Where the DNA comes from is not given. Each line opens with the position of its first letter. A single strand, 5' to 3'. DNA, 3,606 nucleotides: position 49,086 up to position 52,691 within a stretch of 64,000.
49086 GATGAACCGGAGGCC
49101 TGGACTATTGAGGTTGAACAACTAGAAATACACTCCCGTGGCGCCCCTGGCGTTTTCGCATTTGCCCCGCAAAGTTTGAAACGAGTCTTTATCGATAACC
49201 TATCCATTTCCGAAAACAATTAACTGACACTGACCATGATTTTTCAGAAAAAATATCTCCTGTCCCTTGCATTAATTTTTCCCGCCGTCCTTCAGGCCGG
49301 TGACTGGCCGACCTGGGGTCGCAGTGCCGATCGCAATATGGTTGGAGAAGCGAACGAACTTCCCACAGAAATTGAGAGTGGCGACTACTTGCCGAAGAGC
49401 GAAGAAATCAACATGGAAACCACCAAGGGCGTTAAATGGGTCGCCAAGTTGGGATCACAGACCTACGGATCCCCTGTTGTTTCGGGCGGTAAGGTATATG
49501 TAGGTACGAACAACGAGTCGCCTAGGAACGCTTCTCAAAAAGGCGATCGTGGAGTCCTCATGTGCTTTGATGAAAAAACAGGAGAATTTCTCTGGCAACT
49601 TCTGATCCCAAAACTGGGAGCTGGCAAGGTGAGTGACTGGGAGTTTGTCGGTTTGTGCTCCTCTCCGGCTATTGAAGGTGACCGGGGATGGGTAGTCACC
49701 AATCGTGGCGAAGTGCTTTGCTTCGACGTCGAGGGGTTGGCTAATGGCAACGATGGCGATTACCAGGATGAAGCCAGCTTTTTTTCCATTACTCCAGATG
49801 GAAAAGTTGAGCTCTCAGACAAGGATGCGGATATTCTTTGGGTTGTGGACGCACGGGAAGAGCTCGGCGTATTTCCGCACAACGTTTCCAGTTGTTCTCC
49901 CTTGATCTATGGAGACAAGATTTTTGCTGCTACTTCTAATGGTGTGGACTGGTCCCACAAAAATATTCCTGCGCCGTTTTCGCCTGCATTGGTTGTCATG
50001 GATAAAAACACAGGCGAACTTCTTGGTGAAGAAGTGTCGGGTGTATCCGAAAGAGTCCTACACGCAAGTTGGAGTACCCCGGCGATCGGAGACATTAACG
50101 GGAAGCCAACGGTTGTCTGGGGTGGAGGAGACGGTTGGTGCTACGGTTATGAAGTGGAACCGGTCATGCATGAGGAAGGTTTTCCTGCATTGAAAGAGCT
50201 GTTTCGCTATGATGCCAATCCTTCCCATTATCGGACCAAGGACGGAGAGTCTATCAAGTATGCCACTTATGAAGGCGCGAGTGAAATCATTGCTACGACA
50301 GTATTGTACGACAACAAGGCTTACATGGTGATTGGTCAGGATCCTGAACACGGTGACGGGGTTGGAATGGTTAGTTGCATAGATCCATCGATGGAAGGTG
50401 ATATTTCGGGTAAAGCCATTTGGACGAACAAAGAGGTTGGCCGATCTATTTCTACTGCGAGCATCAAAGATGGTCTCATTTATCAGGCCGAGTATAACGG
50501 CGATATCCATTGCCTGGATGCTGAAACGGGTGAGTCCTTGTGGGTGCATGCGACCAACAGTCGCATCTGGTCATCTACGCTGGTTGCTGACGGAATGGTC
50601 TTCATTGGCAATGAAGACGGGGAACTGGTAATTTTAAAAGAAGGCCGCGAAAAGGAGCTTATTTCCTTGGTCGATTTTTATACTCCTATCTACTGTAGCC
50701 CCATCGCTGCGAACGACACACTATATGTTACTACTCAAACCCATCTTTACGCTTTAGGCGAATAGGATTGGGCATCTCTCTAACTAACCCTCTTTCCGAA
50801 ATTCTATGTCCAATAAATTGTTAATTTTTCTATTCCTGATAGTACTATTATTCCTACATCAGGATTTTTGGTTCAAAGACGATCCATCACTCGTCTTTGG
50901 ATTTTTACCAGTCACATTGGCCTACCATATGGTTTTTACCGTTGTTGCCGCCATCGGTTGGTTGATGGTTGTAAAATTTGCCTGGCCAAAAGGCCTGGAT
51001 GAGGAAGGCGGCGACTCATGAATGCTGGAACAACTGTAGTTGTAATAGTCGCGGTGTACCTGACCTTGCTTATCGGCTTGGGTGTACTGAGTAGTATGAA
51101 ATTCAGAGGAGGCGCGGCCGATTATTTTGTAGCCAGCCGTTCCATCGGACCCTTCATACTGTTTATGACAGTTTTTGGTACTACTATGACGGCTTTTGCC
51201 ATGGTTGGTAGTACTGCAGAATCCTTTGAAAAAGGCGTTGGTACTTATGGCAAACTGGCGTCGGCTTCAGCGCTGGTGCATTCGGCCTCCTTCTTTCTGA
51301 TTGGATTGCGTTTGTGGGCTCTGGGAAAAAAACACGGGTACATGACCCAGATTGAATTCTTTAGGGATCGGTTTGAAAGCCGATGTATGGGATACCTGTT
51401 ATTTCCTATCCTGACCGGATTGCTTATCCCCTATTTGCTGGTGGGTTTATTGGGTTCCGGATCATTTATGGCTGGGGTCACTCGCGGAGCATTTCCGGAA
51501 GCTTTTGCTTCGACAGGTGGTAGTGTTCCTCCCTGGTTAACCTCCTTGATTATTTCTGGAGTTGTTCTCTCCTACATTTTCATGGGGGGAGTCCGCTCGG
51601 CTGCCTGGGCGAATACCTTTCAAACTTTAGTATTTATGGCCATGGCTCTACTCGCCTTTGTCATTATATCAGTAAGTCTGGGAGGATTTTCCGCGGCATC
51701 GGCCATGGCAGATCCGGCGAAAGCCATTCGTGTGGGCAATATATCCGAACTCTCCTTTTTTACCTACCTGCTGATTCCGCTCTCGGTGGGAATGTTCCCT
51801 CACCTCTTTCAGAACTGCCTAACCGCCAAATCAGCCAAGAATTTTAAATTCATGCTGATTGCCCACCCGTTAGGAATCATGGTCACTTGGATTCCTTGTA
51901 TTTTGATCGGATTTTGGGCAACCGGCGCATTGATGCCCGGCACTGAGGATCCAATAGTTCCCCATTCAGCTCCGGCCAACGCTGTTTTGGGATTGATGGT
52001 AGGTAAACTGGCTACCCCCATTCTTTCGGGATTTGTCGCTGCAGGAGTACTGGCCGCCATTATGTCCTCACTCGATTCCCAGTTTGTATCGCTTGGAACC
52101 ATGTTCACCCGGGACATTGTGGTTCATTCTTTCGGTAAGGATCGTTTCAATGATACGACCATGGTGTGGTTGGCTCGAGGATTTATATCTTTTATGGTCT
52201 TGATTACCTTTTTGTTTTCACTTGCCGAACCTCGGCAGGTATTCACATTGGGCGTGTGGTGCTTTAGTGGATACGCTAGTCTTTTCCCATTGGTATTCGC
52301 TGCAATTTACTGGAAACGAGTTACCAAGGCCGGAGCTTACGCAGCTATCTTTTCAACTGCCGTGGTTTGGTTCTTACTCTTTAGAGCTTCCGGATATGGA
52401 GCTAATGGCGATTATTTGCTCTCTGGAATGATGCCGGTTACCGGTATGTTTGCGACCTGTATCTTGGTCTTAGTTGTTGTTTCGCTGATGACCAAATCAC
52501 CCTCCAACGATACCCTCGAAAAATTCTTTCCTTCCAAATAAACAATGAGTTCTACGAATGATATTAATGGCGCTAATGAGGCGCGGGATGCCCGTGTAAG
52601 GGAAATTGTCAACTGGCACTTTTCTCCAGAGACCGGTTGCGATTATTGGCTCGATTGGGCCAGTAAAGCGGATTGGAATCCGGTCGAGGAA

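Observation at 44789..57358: Nine-gene envelope-to-cytoplasm operon of unassigned function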

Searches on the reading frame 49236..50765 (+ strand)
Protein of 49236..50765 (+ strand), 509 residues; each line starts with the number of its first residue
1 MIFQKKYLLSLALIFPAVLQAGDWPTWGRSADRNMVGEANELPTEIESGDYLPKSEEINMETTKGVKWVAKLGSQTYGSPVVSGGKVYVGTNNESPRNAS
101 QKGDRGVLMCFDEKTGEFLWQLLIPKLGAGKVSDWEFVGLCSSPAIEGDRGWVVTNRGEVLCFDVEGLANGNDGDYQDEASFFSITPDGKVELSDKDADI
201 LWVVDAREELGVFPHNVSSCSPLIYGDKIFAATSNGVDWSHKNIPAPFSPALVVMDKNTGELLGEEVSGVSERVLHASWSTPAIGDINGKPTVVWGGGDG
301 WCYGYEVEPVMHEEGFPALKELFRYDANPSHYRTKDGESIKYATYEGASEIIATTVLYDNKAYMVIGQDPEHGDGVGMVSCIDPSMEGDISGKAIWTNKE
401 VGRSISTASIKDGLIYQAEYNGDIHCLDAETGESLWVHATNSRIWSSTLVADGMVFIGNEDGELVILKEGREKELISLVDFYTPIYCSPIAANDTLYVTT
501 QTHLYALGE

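Call 3: search_protein_families(library=pfam, proteins=[window:49236-50765:+], max_evalue=0.01)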
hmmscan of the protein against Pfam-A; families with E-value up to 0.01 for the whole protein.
window:49236-50765:+ (509 aa): 3 families
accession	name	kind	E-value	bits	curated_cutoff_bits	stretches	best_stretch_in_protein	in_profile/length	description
PF13360.13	PQQ_2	-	8.8e-23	81.6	27.6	3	379-465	5-86/233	Outer membrane protein assembly factor BamB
PF13570.13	Beta-prop_ACSF4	-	1.2e-16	61.4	133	1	391-503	122-234/329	Beta-alanine-activating enzyme, beta-propeller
PF01011.28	PQQ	-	6.1e-06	25.6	26.7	0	73-121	159-205/595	Glucose/ethanol/alcohol dehydrogenase, beta-propeller domain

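Call 4: search_protein_families(library=ncbifam, proteins=[window:49236-50765:+], max_evalue=0.01)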
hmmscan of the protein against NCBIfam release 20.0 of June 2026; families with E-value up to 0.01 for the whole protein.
window:49236-50765:+ (509 aa): 5 families
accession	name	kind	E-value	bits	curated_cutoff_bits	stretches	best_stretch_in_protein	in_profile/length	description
TIGR03300.1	assembly_YfgL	equivalog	1.6e-14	53.4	285.2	1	408-472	61-127/377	outer membrane protein assembly factor BamB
NF008351.0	PRK11138.1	equivalog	2e-07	29.9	423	1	392-468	99-176/394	outer membrane protein assembly factor BamB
TIGR03075.1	PQQ_enz_alc_DH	subfamily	6.3e-07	28.4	480.05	1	368-454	435-519/530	PQQ-dependent dehydrogenase, methanol/ethanol family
NF053615.1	SerThrKinAfsKStmc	equivalog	2.3e-05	23.2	1300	1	408-460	660-713/809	protein serine/threonine kinase AfsK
TIGR04528.1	acido_non_PQQ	subfamily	4.4e-05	22.4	650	0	359-447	384-468/493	acido-empty-quinoprotein group A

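Call 44: search_solved_structures(query=window:49236-50765:+, max_evalue=0.01)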
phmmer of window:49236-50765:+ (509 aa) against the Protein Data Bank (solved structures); distinct sequences matched with E-value up to 0.01: 29.
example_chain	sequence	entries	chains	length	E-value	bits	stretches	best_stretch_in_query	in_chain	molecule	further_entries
6tjh_A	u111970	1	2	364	3.6e-24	88.4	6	396-507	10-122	Cake9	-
6tjg_A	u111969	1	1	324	4e-21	78.4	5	396-507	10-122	Cake8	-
6tji_A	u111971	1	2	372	1.5e-20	76.5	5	401-507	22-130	Cake10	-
6tjf_A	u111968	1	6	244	1.6e-14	56.6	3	396-507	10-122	Cake6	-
6tje_A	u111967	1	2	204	1.5e-10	43.5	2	396-507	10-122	Cake5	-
8orr_AAA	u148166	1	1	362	1.1e-08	37.3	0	406-442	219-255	Outer membrane protein assembly factor BamB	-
6tjd_A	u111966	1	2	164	4.6e-08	35.3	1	395-507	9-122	Cake4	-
5ayw_B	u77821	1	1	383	9.7e-07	30.9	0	391-470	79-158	Outer membrane protein assembly factor BamB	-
2yh3_A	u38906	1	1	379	1.1e-06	30.7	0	393-470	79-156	LIPOPROTEIN YFGL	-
7nri_B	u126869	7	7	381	1.3e-06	30.5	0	393-470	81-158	Outer membrane protein assembly factor BamB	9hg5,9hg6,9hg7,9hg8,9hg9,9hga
3q54_A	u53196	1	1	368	1.3e-06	30.4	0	393-470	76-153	Outer membrane assembly lipoprotein YfgL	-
3prw_A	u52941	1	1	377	1.4e-06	30.4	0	393-470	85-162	Lipoprotein yfgL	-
3q7m_A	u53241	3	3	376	1.5e-06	30.3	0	393-470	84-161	Lipoprotein yfgL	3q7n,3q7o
5ljo_B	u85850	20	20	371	1.5e-06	30.2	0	391-464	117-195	Outer membrane protein assembly factor BamB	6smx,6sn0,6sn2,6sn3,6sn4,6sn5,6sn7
8spr_B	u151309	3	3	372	1.6e-06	30.2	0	391-464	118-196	Outer membrane protein assembly factor BamB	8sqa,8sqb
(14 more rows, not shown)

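Call 67: find_homologous_proteins(query=window:49236-50765:+, max_evalue=1e-20)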
Query window:49236-50765:+ (509 aa): 5620 proteins with E <= 1e-20 among 8000 candidates; the best 120 are listed.
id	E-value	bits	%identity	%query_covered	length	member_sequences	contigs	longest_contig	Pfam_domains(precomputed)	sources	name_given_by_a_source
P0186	0.0e+0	1180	100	100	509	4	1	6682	PF01011.29,PF13360.14,PF13570.14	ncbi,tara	tara:strand:- start:714 stop:2243 length:1530 start_codon:yes stop_codon:yes gene_type:complete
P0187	0.0e+0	1029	85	100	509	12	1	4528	PF13360.14,PF13570.14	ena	-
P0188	1.7e-298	1009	84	100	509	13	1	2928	PF01011.29,PF13360.14,PF13570.14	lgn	-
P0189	1.4e-293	992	83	100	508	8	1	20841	PF01011.29,PF13360.14,PF13570.14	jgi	-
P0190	5.1e-292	987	83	100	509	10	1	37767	PF01011.29,PF13360.14,PF13570.14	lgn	-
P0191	3.6e-291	984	82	100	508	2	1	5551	PF01011.29,PF13360.14,PF13570.14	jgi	jgi:outer membrane protein assembly factor BamB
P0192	2.6e-290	982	81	100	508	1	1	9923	PF01011.29,PF13360.14,PF13570.14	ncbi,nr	ncbi:MAG: PQQ-binding-like beta-propeller repeat protein [Verrucomicrobia bacterium]|nr:PQQ-binding-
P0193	3.0e-287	971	81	100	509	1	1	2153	PF01011.29,PF13360.14,PF13570.14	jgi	jgi:outer membrane protein assembly factor BamB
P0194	4.1e-285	964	79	100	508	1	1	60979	PF13360.14,PF13570.14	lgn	-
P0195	1.7e-284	962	79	100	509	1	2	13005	PF01011.29,PF13360.14,PF13570.14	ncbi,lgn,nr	ncbi:MAG: PQQ-binding-like beta-propeller repeat protein [Verrucomicrobiae bacterium]|nr:PQQ-binding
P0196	8.1e-274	927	76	99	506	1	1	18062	PF13360.14,PF13570.14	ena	-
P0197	3.5e-273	925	76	99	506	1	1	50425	PF13360.14,PF13570.14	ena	-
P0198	6.2e-273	924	78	96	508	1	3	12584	PF01011.29,PF13360.14,PF13570.14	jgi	jgi:outer membrane protein assembly factor BamB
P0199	2.6e-272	922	76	99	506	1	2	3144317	PF13360.14,PF13570.14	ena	-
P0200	3.7e-272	922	76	99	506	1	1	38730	PF13360.14,PF13570.14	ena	-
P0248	6.0e-239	812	66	99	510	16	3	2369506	PF01011.29,PF13360.14,PF13570.14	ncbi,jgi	jgi:outer membrane protein assembly factor BamB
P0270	3.2e-232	790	67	96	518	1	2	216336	PF01011.29,PF13360.14,PF13570.14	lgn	-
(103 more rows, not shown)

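Call 78: predict_structure(alignment_id=A4)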
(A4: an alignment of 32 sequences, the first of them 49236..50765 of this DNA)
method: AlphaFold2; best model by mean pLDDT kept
length: 509 residues; sequences in the alignment: 32
mean_pLDDT: 78.7   pTM: 0.84
mean pLDDT of the five models: 78.7, 78.0, 77.6, 76.2, 73.3
residues with pLDDT >= 90: 190; 70-90: 166; 50-70: 97; < 50: 56
segments of 3 or more residues with pLDDT < 50: 1-3, 14-28, 127-138, 178-184, 216-219, 240-245, 343-346
pLDDT, mean of each block of 10 residues (from residue 1): 50 43 41 86 94 87 95 81 90 70 75 94 59 42 82 78 83 56 51 79 74 51 86 60 53 89 86 69 87 86 93 91 85 61 50 84 83 73 95 92 87 94 96 97 90 96 97 97 91 93 92
secondary structure, 60 per line:
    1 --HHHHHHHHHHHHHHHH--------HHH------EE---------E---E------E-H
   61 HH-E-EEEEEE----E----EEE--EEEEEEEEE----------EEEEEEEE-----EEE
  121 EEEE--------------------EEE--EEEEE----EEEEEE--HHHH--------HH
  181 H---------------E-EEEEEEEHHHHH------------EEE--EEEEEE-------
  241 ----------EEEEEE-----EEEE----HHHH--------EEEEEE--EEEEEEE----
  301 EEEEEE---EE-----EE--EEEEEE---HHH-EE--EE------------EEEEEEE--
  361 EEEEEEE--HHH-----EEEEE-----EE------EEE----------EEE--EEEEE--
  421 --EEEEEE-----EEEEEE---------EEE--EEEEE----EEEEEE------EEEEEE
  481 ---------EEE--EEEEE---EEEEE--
elements in order: H3-18 E66-71 E81-83 E86-94 E105-112 E118-124 E145-147 E150-154 E159-164 H167-170 E199-205 H206-210 E223-225 E228-233 E251-256 E262-265 H270-273 E282-287 E290-296 E301-306 E321-326 E352-358 E361-367 E378-382 E396-398 E409-411 E414-418 E423-428 E434-439 E449-451 E454-458 E463-468 E475-480 E490-492 E495-499 E503-507

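Call 80: fold_search(model_id=the predicted structure, library=pdb)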
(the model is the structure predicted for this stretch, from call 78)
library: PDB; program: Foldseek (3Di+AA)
matches with E <= 10: 1904; with E <= 0.001: 1641
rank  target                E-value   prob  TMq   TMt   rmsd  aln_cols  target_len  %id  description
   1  8bvq_B                4.8e-19  1.00  0.55  0.75   7.6       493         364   13  E. coli BAM complex (BamABCDE) bound to darobactin B (released 2023-05-24)
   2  9a3d_MODEL_1_A        1.2e-18  1.00  0.56  0.71   6.2       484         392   13  Model of E. coli BamB by in-cell photo-crosslinking MS and deep learning (released 2023-02-24)
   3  9cnx_B                2.3e-18  1.00  0.54  0.76   7.2       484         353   13  CryoEM structure of BAM in complex with the PTB1 closed-state inhibitor (in DDM detergent) (released 2024-12-25)
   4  6tjh_A                7.0e-18  1.00  0.49  0.66   6.4       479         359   18  Crystal structure of the computationally designed Cake9 protein (released 2020-05-06)
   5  7nri_B                8.7e-18  1.00  0.55  0.76   6.9       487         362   13  Structure of the darobactin-bound E. coli BAM complex (BamABCDE) (released 2021-04-21)
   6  3prw                  1.2e-17  1.00  0.55  0.77   6.9       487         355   12  Crystal structure of the lipoprotein BamB (released 2011-01-19)
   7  9cnw_B                1.6e-17  1.00  0.54  0.77   7.4       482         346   13  CryoEM structure of the APO-BAM complex in DDM detergent (released 2024-12-25)
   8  5d0o_B                1.9e-17  1.00  0.54  0.75   7.1       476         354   14  BamABCDE complex, outer membrane beta barrel assembly machinery entire complex (released 2016-03-09)
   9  6tji_A                2.4e-17  1.00  0.47  0.63   9.3       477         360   19  Crystal structure of the computationally designed Cake10 protein (released 2020-05-06)
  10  9co0_B                3.1e-17  1.00  0.53  0.77   7.2       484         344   14  CryoEM structure of BAM in complex with the PTB2 open-state inhibitor (in SMA nanodisc) (released 2024-12-25)
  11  8adg_B                3.8e-17  1.00  0.55  0.75   7.3       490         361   14  Cryo-EM structure of Darobactin 22 bound BAM complex (released 2023-01-11)
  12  3q7o                  4.7e-17  1.00  0.53  0.73   5.5       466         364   13  The crystal structure of BamB from the BAM complex in spacegroup P213 (released 2011-02-09)
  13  8orr                  4.7e-17  1.00  0.54  0.76   7.0       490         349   12  Outer membrane protein assembly factor BamB from Klebsiella pneumoniae (released 2024-04-24)
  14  8qpv_B                4.7e-17  1.00  0.52  0.72   6.4       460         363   14  Handover Complex: BAM bound OmpX and extended SurA (released 2024-09-25)
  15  7bnq_B                5.2e-17  1.00  0.54  0.73   7.4       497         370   13  Lateral-closed conformation of the lid-locked BAM complex (BamA E435C S665C, BamBDCE) by cryoEM (released 2021-06-02)
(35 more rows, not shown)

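Call 94: find_encoding_contigs(protein=P0248, flank=9000, max_places=1)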
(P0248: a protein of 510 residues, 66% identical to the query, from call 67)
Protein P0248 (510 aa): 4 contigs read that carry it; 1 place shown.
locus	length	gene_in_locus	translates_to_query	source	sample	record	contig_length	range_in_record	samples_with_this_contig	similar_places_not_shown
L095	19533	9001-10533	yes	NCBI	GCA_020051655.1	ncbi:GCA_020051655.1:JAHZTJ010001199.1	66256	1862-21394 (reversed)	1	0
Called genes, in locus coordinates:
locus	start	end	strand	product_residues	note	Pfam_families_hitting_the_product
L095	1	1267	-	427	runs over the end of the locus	PF13360:PQQ_2, PF25293:Beta-prop_EMC1_N (faint), PF07774:EMC1_C (faint), PF13360:PQQ_2, PF13570:Beta-prop_ACSF4, PF13360:PQQ_2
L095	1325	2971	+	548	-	PF13360:PQQ_2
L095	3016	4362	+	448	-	PF01011:PQQ (faint), PF13570:Beta-prop_ACSF4 (faint), PF13360:PQQ_2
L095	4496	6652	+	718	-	PF07715:Plug, PF00593:TonB_dep_Rec_b-barrel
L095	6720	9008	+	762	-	PF13360:PQQ_2, PF13570:Beta-prop_ACSF4 (faint), PF01011:PQQ (faint), PF13360:PQQ_2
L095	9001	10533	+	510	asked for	PF01011:PQQ (faint), PF13360:PQQ_2, PF13570:Beta-prop_ACSF4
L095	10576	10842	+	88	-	-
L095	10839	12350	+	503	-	PF00474:SSF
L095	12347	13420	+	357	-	PF00501:AMP-binding (weak)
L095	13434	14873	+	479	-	PF00171:Aldedh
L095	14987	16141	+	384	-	PF00465:Fe-ADH, PF13685:Fe-ADH_2, PF25137:ADH_Fe_C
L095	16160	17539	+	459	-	PF13360:PQQ_2, PF01011:PQQ (faint), PF13570:Beta-prop_ACSF4, PF23414:Beta-prop_EML_2 (faint), PF25292:Beta-prop_CGLA (faint), PF13570:Beta-prop_ACSF4, PF13360:PQQ_2, PF13570:Beta-prop_ACSF4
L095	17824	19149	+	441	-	PF13579:Glyco_trans_4_4, PF13439:Glyco_transf_4 (weak), PF00534:Glycos_transf_1, PF13692:Glyco_trans_1_4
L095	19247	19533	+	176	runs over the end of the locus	-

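Call 95: find_encoding_contigs(protein=P0270, flank=9000, max_places=1)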
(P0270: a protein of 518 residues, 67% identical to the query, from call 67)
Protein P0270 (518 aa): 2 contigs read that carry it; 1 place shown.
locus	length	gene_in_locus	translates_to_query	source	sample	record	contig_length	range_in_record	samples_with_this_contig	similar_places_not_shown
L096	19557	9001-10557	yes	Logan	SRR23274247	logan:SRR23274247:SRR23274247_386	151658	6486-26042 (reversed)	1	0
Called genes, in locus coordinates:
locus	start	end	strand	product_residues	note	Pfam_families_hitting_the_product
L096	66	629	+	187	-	-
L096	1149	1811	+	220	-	-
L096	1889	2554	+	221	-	PF13431:TPR_17 (faint), PF07719:TPR_2 (faint)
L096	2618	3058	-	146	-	PF00036:EF-hand_1 (faint), PF13202:EF-hand_5 (faint), PF13405:EF-hand_6 (faint), PF13499:EF-hand_7 (weak)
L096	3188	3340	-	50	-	-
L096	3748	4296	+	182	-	PF05163:DinB, PF12867:DinB_2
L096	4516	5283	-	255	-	PF18205:VPDSG-CTERM (weak)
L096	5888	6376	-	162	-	PF12802:MarR_2, PF01047:MarR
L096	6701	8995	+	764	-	PF13360:PQQ_2, PF01011:PQQ (faint), PF13360:PQQ_2 (weak), PF13570:Beta-prop_ACSF4, PF13360:PQQ_2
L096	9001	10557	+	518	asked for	PF01011:PQQ (faint), PF13360:PQQ_2, PF13570:Beta-prop_ACSF4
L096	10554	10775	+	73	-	PF11755:DUF3311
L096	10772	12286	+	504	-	PF00474:SSF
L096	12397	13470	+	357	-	PF00501:AMP-binding (faint)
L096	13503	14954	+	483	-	PF00171:Aldedh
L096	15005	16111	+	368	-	PF00465:Fe-ADH, PF13685:Fe-ADH_2, PF25137:ADH_Fe_C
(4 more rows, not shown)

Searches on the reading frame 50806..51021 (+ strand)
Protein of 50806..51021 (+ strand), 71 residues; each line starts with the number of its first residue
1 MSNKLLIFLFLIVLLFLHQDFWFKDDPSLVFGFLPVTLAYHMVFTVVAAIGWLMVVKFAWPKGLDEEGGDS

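Call 3: search_protein_families(library=pfam, proteins=[window:50806-51021:+], max_evalue=0.01)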
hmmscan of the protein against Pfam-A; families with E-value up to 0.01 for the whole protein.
window:50806-51021:+ (71 aa): 1 family
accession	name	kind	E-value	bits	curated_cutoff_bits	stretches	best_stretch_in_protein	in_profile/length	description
PF11755.13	DUF3311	-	8.6e-08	32.6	30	1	8-67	2-60/61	Protein of unknown function (DUF3311)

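Call 4: search_protein_families(library=ncbifam, proteins=[window:50806-51021:+], max_evalue=0.01)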
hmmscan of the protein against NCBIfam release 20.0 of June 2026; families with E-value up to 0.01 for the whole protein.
window:50806-51021:+ (71 aa): 0 families

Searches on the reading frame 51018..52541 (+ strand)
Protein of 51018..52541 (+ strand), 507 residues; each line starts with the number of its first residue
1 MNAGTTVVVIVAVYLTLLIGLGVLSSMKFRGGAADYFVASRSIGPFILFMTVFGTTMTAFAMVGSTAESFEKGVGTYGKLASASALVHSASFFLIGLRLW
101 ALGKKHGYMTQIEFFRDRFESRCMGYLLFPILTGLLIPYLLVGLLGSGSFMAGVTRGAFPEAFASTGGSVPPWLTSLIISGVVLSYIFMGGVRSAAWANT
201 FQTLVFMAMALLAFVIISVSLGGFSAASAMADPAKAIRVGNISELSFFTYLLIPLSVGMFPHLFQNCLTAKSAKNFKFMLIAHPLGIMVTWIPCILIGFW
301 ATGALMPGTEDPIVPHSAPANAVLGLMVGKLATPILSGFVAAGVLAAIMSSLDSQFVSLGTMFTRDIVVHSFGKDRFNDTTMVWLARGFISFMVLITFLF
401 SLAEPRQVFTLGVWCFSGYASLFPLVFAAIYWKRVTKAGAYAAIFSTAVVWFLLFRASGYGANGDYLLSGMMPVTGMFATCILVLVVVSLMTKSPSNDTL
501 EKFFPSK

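Call 3: search_protein_families(library=pfam, proteins=[window:51018-52541:+], max_evalue=0.01)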
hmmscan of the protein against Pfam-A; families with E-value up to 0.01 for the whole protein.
window:51018-52541:+ (507 aa): 1 family
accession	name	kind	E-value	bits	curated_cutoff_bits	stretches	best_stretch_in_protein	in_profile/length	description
PF00474.23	SSF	-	1.7e-30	106.6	22.8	1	36-444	1-403/406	Sodium:solute symporter family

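Call 4: search_protein_families(library=ncbifam, proteins=[window:51018-52541:+], max_evalue=0.01)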
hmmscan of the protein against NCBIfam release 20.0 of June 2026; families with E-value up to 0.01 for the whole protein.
window:51018-52541:+ (507 aa): 7 families
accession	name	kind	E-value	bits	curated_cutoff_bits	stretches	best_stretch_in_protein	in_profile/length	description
TIGR00813.1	sss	superfamily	4.2e-35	121.6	184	1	36-444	1-408/411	sodium/solute symporter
TIGR02121.1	Na_Pro_sym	equivalog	8.4e-31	107.2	515.5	1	6-503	2-480/488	sodium/proline symporter PutP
TIGR02119.1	panF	equivalog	1.6e-25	90.1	328.05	1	6-454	2-437/471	sodium/pantothenate symporter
NF011948.0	PRK15419.1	equivalog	1.3e-18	67.1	955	1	3-503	3-484/502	sodium/proline symporter PutP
TIGR03648.1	Na_symport_lg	subfamily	2.4e-13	49.4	320.75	1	334-498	360-536/547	VC_2705 family sodium/solute symporter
NF007790.0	PRK10484.1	equivalog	5.1e-12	45.4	401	1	14-493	9-484/527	solute:sodium symporter family transporter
NF046076.1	monocarbox_MctP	equivalog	5e-11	41.9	625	1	11-480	5-466/481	monocarboxylate uptake permease MctP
